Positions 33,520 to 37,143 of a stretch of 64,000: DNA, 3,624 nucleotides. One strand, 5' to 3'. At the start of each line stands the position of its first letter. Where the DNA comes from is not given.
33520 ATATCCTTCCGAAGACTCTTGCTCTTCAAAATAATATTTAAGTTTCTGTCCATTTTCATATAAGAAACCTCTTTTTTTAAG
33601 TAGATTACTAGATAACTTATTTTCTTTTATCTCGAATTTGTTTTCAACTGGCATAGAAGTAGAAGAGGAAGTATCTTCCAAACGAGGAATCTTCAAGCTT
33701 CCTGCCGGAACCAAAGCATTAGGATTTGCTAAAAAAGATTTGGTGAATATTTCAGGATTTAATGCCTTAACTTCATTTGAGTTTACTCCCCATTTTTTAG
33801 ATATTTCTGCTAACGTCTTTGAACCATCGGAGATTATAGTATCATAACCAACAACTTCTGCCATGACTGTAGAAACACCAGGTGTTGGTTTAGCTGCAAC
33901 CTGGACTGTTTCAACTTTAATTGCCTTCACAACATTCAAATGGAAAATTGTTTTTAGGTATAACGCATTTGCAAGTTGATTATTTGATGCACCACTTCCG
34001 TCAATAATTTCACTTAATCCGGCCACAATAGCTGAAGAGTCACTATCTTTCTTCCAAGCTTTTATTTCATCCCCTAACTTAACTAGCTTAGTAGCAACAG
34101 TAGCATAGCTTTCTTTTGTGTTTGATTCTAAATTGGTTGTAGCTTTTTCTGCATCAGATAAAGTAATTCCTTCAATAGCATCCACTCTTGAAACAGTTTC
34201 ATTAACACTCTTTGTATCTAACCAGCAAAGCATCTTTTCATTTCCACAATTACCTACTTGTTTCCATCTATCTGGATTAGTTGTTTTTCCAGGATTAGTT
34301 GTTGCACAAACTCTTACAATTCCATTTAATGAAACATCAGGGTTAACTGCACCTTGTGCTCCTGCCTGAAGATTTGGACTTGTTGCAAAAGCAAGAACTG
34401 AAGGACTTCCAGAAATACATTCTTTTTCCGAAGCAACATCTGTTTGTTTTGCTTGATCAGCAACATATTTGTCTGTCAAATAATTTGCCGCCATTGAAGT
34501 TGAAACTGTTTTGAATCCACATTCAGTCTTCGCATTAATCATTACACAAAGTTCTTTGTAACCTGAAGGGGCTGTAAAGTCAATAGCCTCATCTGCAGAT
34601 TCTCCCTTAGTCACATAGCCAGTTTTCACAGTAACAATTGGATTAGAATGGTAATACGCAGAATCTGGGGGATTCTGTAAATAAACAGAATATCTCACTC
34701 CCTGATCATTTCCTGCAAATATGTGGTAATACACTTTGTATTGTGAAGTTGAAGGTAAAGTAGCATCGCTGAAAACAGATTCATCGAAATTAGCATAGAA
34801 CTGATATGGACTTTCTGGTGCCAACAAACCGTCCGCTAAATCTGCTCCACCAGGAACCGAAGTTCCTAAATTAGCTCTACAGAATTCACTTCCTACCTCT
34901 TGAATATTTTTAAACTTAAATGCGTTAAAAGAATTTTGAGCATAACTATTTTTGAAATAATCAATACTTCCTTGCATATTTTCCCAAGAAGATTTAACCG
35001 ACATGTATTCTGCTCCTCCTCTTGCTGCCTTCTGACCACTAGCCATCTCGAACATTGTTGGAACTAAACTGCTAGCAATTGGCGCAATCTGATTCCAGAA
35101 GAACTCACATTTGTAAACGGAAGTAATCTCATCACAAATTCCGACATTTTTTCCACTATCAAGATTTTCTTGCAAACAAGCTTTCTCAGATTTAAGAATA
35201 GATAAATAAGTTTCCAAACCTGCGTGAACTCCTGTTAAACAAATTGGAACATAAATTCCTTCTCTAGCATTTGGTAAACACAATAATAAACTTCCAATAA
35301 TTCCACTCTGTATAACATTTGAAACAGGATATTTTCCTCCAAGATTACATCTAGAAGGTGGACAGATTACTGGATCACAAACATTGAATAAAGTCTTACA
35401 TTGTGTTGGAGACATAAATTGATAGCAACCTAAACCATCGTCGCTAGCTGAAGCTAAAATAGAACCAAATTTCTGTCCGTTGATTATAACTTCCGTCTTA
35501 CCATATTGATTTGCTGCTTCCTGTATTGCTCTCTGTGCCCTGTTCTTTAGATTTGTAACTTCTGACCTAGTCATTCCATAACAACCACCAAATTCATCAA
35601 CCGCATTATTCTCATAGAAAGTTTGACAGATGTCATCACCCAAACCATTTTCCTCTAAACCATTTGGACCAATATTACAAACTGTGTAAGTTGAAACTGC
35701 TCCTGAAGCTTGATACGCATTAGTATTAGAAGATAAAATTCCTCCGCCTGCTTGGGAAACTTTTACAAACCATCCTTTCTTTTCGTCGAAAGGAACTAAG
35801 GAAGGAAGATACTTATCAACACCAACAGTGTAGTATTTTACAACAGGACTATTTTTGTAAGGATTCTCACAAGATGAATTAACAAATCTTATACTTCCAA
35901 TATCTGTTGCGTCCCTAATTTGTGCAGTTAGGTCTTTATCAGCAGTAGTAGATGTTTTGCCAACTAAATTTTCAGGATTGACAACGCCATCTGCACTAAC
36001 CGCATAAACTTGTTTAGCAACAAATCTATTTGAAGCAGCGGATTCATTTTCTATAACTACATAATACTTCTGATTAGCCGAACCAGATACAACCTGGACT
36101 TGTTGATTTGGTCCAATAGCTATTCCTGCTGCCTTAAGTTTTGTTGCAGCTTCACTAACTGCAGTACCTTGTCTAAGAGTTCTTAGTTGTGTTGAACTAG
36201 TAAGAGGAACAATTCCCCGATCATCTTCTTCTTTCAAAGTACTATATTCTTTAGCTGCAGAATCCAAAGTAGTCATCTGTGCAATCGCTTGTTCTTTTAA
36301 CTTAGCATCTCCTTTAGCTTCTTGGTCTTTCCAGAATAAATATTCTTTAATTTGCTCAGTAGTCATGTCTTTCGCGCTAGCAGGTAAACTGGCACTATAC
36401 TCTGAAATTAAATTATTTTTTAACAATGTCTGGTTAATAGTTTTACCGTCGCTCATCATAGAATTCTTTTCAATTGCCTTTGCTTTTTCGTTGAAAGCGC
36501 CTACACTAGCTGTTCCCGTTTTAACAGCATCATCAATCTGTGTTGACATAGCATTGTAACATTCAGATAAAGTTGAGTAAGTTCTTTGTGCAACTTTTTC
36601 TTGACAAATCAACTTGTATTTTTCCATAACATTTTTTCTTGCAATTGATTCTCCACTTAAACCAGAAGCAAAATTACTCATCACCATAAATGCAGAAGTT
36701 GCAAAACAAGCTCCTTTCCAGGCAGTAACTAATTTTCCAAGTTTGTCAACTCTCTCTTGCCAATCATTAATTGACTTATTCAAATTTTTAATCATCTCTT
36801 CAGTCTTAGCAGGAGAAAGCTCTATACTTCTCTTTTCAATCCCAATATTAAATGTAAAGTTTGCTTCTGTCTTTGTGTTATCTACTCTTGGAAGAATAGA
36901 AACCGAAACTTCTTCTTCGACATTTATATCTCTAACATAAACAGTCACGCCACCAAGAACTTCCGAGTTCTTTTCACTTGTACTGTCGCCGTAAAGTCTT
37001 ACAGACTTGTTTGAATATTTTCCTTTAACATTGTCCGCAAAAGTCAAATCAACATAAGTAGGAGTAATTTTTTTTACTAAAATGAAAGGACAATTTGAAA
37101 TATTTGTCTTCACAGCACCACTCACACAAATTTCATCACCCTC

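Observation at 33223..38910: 1895-aa orphan giant with a Cys-dense hydrophobic core and a LysM-like C-terminal module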

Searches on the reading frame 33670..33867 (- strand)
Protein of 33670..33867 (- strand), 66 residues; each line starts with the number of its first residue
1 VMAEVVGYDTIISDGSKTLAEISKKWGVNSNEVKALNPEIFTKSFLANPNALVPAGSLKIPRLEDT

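Call 18: search_solved_structures(query=window:33670-33867:-, max_evalue=10, show_alignments=4)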
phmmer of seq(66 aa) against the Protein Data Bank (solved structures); distinct sequences matched with E-value up to 10: 4.
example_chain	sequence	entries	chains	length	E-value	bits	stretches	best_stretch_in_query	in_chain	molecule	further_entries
4ce4_I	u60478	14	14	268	0.62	13.8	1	26-62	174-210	MRPL9 | MITORIBOSOMAL PROTEIN BL9M, MRPL9 | Mitochondrial ribosomal protein L9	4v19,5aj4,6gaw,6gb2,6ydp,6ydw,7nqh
7r1l_A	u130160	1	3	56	1.2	12.9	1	17-63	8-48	Spore coat assembly protein SafA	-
9eyi_A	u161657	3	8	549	1.5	12.6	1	15-38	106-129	SMODS-associated and fused to various effectors domain-containing protein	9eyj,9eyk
8i2e_B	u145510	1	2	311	2.9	11.7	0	17-37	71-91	Probable peptidoglycan endopeptidase LytE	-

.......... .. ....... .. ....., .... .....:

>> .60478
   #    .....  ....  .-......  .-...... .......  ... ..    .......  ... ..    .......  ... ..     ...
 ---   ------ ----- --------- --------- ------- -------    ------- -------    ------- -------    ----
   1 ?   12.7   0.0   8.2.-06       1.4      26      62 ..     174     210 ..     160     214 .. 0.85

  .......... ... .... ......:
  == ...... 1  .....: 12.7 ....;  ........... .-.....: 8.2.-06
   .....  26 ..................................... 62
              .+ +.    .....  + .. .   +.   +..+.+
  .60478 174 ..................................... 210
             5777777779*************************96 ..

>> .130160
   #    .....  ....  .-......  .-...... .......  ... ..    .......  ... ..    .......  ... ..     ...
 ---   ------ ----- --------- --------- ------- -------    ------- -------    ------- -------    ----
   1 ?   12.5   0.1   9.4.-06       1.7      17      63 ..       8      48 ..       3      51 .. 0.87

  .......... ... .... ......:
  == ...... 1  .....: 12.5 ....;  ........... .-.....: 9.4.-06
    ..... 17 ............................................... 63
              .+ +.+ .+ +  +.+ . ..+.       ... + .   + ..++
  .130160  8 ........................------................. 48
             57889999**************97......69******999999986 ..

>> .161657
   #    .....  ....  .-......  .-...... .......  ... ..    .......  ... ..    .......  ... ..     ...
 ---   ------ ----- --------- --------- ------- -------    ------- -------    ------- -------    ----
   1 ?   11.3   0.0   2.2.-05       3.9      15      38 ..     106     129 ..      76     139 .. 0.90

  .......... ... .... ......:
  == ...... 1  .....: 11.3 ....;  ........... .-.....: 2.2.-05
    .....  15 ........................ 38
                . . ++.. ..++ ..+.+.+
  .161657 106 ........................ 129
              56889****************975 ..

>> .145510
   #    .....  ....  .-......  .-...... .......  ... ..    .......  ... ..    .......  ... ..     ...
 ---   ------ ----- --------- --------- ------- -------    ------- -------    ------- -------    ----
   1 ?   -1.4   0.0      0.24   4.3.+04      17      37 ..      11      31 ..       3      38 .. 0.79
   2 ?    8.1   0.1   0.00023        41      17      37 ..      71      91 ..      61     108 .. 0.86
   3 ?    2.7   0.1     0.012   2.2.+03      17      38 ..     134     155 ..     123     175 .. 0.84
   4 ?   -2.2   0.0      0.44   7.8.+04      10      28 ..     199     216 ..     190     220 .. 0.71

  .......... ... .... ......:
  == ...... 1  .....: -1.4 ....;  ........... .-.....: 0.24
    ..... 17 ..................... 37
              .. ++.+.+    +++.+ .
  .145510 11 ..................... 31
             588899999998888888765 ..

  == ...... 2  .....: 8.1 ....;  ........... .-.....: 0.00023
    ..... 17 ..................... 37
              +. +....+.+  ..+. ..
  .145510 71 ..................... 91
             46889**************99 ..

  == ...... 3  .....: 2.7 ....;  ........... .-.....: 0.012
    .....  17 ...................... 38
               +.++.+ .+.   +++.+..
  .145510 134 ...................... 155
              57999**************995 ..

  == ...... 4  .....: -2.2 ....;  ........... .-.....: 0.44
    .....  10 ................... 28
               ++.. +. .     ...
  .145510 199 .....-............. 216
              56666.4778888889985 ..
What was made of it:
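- PDB single-sequence hits are non-significant (E 1.2-2.9; call 18).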

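Call 19: search_protein_families(library=ncbifam, proteins=[window:33670-33867:-], max_evalue=10)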
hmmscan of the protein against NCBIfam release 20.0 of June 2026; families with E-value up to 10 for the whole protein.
seq(66 aa): 1 family
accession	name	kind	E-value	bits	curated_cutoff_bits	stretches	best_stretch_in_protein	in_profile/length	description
TIGR02899.1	spore_safA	subfamily_domain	0.00012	22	67.85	1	18-61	6-43/44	SafA/ExsA family spore coat assembly protein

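Call 83: search_protein_families(library=pfam, max_evalue=10, proteins=[window:33673-33858:-])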
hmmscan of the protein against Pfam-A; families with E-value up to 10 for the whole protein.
seq(62 aa): 1 family
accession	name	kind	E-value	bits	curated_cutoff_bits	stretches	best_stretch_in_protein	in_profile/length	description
PF08221.17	HTH_9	-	0.11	13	23.4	1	6-31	20-45/62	RNA polymerase III subunit RPC82 helix-turn-helix domain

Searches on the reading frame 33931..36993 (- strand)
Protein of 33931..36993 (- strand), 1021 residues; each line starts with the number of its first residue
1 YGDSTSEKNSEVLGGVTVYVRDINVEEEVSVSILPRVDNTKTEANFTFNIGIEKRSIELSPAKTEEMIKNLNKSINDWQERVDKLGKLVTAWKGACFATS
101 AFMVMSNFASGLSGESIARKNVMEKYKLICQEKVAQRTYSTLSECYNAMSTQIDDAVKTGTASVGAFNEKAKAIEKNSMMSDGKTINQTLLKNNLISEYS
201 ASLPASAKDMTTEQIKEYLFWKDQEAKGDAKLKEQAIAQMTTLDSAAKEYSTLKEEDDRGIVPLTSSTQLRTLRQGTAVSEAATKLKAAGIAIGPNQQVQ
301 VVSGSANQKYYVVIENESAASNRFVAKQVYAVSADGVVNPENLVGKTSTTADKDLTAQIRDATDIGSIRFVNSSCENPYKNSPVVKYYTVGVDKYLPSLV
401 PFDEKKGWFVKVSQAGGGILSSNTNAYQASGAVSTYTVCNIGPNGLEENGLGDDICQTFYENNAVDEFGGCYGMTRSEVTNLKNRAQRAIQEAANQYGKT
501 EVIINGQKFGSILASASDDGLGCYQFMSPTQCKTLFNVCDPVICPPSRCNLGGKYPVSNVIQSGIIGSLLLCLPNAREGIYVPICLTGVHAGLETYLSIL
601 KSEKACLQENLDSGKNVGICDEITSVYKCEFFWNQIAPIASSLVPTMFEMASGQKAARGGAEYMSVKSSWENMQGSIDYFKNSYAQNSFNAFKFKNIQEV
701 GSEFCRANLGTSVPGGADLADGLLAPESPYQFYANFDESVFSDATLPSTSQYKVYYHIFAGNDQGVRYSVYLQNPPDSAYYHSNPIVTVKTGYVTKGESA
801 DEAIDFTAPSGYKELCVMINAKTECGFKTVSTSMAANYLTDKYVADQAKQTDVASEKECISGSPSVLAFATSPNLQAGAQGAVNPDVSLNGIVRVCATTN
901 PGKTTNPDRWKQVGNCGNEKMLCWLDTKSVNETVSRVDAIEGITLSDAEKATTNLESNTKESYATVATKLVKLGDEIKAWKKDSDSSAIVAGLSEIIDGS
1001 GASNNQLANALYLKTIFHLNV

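Call 33: search_protein_representatives(protein=window:33931-36993:-)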
Query: 1021 residues. Proteins with E-value up to 0.001 (for the whole library): 1158; up to 1e-10: 1085; up to 1e-30: 924. The best 150 are listed.
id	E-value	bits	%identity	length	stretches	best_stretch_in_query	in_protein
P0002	0.0e+00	1523.3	68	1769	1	3-1021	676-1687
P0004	0.0e+00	1153.0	55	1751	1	14-1016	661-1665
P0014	1.3e-261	887.4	47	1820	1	17-978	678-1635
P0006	1.5e-260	883.8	47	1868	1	18-1019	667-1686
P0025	4.1e-258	875.7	48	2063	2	251-964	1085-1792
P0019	1.4e-257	874.0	47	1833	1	7-960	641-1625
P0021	1.4e-257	873.9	50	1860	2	350-976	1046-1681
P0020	9.2e-257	871.3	52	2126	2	351-979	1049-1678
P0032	3.2e-254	862.9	47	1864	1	13-963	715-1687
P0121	1.3e-253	860.9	52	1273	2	372-1014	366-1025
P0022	1.9e-252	857.0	47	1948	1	13-943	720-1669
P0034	1.2e-250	851.0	50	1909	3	304-950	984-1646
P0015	2.4e-250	850.0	50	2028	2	373-978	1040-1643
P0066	1.8e-249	847.1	46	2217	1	13-994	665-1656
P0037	2.7e-248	843.2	48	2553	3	362-904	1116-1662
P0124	1.6e-222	757.9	97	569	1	673-1021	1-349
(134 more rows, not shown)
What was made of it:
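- Checked: The exhaustive search with aa 640-1660 found 1,158 clusters at E <= 1e-3 and 924 at E <= 1e-30 (call 33).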

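Call 65: find_encoding_contigs(protein=P0124, flank=10000, max_places=3)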
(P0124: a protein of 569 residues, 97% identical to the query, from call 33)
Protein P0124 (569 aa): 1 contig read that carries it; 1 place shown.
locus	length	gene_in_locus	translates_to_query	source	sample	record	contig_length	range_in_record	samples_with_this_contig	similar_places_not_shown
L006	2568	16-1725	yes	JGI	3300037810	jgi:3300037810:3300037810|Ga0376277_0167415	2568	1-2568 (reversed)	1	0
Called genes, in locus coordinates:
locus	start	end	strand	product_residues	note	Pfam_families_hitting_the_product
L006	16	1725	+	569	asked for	-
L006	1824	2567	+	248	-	?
